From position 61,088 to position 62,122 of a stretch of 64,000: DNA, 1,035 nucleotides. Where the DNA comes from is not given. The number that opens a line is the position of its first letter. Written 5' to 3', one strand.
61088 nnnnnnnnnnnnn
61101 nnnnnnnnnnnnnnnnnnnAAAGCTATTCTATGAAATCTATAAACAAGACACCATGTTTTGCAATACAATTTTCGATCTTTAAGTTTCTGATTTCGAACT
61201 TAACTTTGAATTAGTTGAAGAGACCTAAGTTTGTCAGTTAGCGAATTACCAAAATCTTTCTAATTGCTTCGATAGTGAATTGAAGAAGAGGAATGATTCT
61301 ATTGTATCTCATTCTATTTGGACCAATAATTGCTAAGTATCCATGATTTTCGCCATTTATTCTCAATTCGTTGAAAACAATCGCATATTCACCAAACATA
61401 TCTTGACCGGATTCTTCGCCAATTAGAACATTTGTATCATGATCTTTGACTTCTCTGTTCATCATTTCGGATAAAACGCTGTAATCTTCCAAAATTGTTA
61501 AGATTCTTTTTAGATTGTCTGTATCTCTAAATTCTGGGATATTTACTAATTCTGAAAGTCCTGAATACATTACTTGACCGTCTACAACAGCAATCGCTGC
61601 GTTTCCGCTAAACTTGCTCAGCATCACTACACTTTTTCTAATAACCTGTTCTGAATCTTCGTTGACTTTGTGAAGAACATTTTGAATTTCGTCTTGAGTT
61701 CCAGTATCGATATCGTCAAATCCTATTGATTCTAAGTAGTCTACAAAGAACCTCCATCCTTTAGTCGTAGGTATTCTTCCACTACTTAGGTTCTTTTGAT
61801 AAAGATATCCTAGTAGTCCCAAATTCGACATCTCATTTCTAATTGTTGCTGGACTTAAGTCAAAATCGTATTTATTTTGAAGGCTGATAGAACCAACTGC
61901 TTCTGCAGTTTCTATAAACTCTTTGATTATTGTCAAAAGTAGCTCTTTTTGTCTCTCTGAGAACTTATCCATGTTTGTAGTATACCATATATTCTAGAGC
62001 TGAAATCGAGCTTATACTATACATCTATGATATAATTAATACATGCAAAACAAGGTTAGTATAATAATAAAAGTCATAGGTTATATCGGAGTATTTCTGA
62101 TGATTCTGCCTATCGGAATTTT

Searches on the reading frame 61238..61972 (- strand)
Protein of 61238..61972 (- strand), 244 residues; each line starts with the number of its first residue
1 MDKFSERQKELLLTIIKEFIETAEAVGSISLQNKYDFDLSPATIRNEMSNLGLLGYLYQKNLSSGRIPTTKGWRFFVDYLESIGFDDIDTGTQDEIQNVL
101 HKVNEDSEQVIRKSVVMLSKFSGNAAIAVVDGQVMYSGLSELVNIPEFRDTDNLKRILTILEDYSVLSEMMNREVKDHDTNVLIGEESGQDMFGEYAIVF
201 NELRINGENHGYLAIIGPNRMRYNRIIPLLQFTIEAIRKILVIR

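Call 12: search_protein_families(library=pfam, proteins=[window:61238-61972:-], max_evalue=0.01)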
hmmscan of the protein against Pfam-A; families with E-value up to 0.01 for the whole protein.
window:61238-61972:- (244 aa): 1 family
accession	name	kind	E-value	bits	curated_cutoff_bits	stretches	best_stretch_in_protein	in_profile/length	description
PF01628.27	HrcA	-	7.7e-22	78.8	22.2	1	77-227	79-215/215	HrcA protein C terminal domain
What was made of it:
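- On CIRCE operator: 61238..61972(-) matches Pfam HrcA at E 7.7e-22 (call 12).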

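Call 14: find_related_loci(query=window:61238-61972:-, collection=genome_contigs, flank=10000)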
Query window:61238-61972:- (244 aa) in genome_contigs; peptide patterns used: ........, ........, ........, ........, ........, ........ (x = any residue, [..] = any of these).
65 stretches matched a pattern; 11 encode a relative of the query (tblastn E <= 1e-3); 11 distinct loci.
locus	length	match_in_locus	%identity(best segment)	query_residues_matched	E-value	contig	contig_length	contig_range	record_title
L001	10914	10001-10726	89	1-242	7e-147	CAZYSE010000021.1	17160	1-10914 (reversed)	MAG TPA_asm: uncultured Candidatus Saccharibacteria bacterium isolate SRP286056_co1_293 genome assembly, contig: NODE_40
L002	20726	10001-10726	81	1-242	2e-131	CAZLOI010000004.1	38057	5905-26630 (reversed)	MAG TPA_asm: uncultured Candidatus Saccharibacteria bacterium isolate binchicken_co179_42 genome assembly, contig: NODE_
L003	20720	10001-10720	58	2-241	9e-94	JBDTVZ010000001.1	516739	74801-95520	MAG: Candidatus Dojkabacteria bacterium isolate cluster3_bin.8 NODE_4_length_516739_cov_11.585602, whole genome shotgun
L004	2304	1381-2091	49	5-241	1e-75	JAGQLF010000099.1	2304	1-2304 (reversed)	MAG: Candidatus Dojkabacteria bacterium isolate HKST-UBA09 NODE_99_length_2304_cov_2.753031, whole genome shotgun sequen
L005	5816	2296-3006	46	5-241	5e-71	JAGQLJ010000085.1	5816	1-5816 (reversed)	MAG: Candidatus Dojkabacteria bacterium isolate HKST-UBA13 2012-05-30_1_(paired)_contig_364855, whole genome shotgun seq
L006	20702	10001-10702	47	5-238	3e-70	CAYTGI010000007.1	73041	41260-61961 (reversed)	MAG TPA_asm: uncultured Candidatus Saccharibacteria bacterium isolate SRP141376_co3_398 genome assembly, contig: NODE_79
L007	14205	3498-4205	47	6-241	5e-68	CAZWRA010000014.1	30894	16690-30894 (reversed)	MAG TPA_asm: uncultured Candidatus Saccharibacteria bacterium isolate binchicken_co58_69 genome assembly, contig: NODE_1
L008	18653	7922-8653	48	5-241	3e-69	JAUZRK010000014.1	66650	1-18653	MAG: Candidatus Dojkabacteria bacterium isolate GS19_ROV17_BS05-AMOR20_M0215 AMOR20_M0215_contig14, whole genome shotgun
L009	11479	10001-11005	37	5-241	1e-19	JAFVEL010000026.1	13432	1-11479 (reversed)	MAG: Alphaproteobacteria bacterium isolate RGIG5096 Roe_deer_Rumen.Co__c511070, whole genome shotgun sequence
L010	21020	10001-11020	38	1-241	2e-19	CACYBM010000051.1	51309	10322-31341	MAG: uncultured proteobacterium isolate RUG11792 genome assembly, contig: RUG11792_asm_51, whole genome shotgun sequence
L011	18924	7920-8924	37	5-241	1e-19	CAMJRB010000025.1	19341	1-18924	MAG: uncultured Holosporaceae bacterium isolate SRR12081295_bin.30_metaWRAP_v1.3_MAG genome assembly, contig: ERZ1228976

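Call 51: search_solved_structures(query=window:61238-61972:-, max_evalue=0.01, show_alignments=1)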
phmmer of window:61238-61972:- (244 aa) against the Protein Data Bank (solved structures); distinct sequences matched with E-value up to 0.01: 1.
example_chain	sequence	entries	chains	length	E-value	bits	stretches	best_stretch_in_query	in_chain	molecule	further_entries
1stz_A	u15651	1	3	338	2.6e-15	59.7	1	2-85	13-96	Heat-inducible transcription repressor hrcA homolog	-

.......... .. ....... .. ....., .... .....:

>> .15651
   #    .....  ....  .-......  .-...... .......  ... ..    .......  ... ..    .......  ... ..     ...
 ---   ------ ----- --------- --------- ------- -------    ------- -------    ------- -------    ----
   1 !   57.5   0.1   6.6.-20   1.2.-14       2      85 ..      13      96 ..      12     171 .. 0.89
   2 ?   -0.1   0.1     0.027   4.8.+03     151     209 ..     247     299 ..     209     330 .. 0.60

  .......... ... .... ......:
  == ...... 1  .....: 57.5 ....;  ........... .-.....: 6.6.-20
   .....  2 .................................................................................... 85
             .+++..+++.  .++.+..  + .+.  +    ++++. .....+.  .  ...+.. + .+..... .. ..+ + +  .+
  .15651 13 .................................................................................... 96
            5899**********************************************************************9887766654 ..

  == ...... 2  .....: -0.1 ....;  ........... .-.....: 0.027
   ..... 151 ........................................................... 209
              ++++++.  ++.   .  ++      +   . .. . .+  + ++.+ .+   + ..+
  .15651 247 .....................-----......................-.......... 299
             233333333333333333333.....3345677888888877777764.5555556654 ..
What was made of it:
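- The HrcA winged-helix region is well conserved with T. maritima HrcA (call 51).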

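Call 52: find_homologous_proteins(query=window:61238-61972:-)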
Query window:61238-61972:- (244 aa): 226 proteins with E <= 0.001 among 911 candidates; the best 120 are listed.
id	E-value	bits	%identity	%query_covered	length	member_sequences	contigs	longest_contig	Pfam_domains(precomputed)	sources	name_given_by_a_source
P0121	1.2e-153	527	100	100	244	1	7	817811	PF01628.28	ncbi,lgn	-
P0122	1.3e-139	481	90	100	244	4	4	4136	PF01628.28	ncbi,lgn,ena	-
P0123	6.5e-123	426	79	99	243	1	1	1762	PF01628.28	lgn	-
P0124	2.0e-122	425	79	99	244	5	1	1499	PF01628.28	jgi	jgi:heat-inducible transcriptional repressor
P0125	3.7e-122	424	80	99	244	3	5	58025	PF01628.28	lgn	-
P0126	3.8e-91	323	62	96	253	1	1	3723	PF01628.28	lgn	-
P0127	7.5e-90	318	60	99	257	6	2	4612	PF01628.28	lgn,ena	-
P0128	1.6e-86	307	62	98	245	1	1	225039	PF01628.28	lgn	-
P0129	2.2e-85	304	58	98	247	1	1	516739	PF01628.28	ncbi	ncbi:MAG: hypothetical protein ABI721_00415 [Candidatus Dojkabacteria bacterium]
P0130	6.6e-84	299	55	100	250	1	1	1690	PF01628.28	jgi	-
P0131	2.0e-83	297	56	99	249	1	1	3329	PF01628.28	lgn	-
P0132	7.1e-83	295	57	98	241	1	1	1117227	PF01628.28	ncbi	-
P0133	2.6e-82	294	58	98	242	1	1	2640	PF01628.28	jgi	jgi:transcriptional regulator of heat shock response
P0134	1.9e-81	291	56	99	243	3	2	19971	PF01628.28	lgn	-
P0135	4.0e-81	290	56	97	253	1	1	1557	PF01628.28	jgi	-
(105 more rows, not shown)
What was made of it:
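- On Canonical HrcA protein (as in PDB 1STZ): All 120 best homologues are 233-261 aa long (call 52).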

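Call 67: predict_structure(alignment_id=A2)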
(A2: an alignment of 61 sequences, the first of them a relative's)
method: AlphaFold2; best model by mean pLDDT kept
length: 244 residues; sequences in the alignment: 61
mean_pLDDT: 91.8   pTM: 0.89
mean pLDDT of the five models: 91.8, 91.5, 90.4, 90.3, 89.9
residues with pLDDT >= 90: 204; 70-90: 29; 50-70: 11; < 50: 0
segments of 3 or more residues with pLDDT < 50: none
pLDDT, mean of each block of 10 residues (from residue 1): 84 96 93 92 95 93 84 96 94 96 88 97 96 92 92 94 91 73 92 94 90 96 97 94 73
secondary structure, 60 per line:
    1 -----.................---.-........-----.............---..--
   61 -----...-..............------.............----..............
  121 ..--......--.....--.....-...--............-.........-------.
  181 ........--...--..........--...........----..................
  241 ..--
elements in order: H6-22 H28-35 H41-53 E66-68 H70-83 H90-102 H107-122 E125-130 E133-137 H140-144 H151-162 H164-172 E180-184 H185-188 E196-205 E208-218 H223-242

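Call 69: fold_search(model_id=the predicted structure, library=pdb)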
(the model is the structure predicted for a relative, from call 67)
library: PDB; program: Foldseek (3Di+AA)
matches with E <= 10: 1225; with E <= 0.001: 37
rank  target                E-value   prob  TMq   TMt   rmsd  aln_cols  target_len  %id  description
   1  1stz_B                8.7e-15  1.00  0.81  0.64   6.0       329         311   16  Crystal structure of a hypothetical protein at 2.2 A resolution (released 2004-08-24)
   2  1stz_A                1.3e-14  1.00  0.83  0.64   3.0       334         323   17  Crystal structure of a hypothetical protein at 2.2 A resolution (released 2004-08-24)
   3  5whm_C                1.2e-06  1.00  0.31  0.29  17.6       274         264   16  Crystal Structure of IclR Family Transcriptional Regulator from Brucella abortus (released 2017-08-23)
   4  5whm_A                1.5e-06  1.00  0.31  0.29  18.1       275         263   16  Crystal Structure of IclR Family Transcriptional Regulator from Brucella abortus (released 2017-08-23)
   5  5y6i_A                1.9e-06  1.00  0.33  0.33  17.1       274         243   14  Crystal structure of Pseudomonas aeruginosa HmgR (released 2018-08-15)
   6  8eju_B                4.4e-06  1.00  0.33  0.31  17.0       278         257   14  The crystal structure of Pseudomonas putida PcaR (released 2024-03-20)
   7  2ia2_A                4.9e-06  1.00  0.32  0.31  18.6       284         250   16  The crystal structure of a putative transcriptional regulator RHA06195 from Rhodococcus sp. RHA1 (released 2006-10-10)
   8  5whm_D                5.2e-06  1.00  0.31  0.29  17.8       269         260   17  Crystal Structure of IclR Family Transcriptional Regulator from Brucella abortus (released 2017-08-23)
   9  2ia2_C                5.5e-06  1.00  0.32  0.32  16.6       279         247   16  The crystal structure of a putative transcriptional regulator RHA06195 from Rhodococcus sp. RHA1 (released 2006-10-10)
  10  5whm_B                5.8e-06  1.00  0.31  0.29  17.9       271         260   17  Crystal Structure of IclR Family Transcriptional Regulator from Brucella abortus (released 2017-08-23)
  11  8eju_A                7.9e-06  1.00  0.31  0.30  17.1       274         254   15  The crystal structure of Pseudomonas putida PcaR (released 2024-03-20)
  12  8ejv_B                1.5e-05  1.00  0.33  0.33  16.9       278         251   13  The crystal structure of Pseudomonas putida PcaR in complex with succinate (released 2024-03-20)
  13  1mkm_B                1.7e-05  1.00  0.34  0.33  17.5       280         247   16  CRYSTAL STRUCTURE OF THE THERMOTOGA MARITIMA ICLR (released 2002-09-11)
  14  3r4k_B                1.8e-05  1.00  0.33  0.32  16.7       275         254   15  Crystal structure of a putative ICLR transcriptional regulator (TM1040_3717) from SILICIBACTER SP. TM1040 at 2.46 A re (released 2011-04-13)
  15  2ia2_B                2.1e-05  1.00  0.33  0.33  19.0       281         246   16  The crystal structure of a putative transcriptional regulator RHA06195 from Rhodococcus sp. RHA1 (released 2006-10-10)
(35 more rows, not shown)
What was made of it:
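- On CIRCE operator: It matches 1STZ by sequence at E 2.6e-15 (call 51) and by fold with TM 0.83 (call 69).
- On Canonical HrcA protein (as in PDB 1STZ): TM is 0.83 on the query length and 0.64 on the target length (call 69).
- (7) The window encodes HrcA with a conserved winged-helix domain (residues 2-85 align to 1STZ 13-96, call 51) and an HrcA fold (TM 0.83, call 69).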

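Call 76: search_solved_structures(query=A2, max_evalue=0.001, show_alignments=1)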
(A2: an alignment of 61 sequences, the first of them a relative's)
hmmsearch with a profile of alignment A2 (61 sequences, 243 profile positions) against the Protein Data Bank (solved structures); distinct sequences matched with E-value up to 0.001: 1.
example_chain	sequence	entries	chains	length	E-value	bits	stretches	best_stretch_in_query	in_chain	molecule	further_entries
1stz_A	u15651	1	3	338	8.7e-26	94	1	2-90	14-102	Heat-inducible transcription repressor hrcA homolog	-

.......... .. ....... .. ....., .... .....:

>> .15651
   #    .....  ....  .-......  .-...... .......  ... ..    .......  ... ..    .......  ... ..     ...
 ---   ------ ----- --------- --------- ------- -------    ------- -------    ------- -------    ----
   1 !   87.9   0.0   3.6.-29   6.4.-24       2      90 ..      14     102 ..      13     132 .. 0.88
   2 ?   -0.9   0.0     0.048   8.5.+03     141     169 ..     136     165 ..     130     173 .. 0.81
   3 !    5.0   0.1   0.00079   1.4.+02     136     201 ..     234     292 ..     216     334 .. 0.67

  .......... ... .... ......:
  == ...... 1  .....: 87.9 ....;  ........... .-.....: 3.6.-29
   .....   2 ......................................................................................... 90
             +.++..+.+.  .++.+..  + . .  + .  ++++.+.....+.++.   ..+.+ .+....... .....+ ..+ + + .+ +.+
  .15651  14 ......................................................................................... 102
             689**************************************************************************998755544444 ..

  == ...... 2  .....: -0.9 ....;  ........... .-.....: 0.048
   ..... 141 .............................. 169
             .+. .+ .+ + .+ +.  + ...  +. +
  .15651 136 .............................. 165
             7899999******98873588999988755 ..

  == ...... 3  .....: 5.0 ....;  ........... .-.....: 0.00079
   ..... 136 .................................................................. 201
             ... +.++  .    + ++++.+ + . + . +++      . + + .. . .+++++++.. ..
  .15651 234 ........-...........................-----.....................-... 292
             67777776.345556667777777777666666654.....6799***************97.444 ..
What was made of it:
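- On Canonical HrcA protein (as in PDB 1STZ): About 86 residues of 1STZ (roughly 103-233) have no counterpart (call 76).
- Closest known: CIRCE / HrcA system. Different: The repressor is about 100 aa shorter than canonical HrcA (calls 52, 76).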
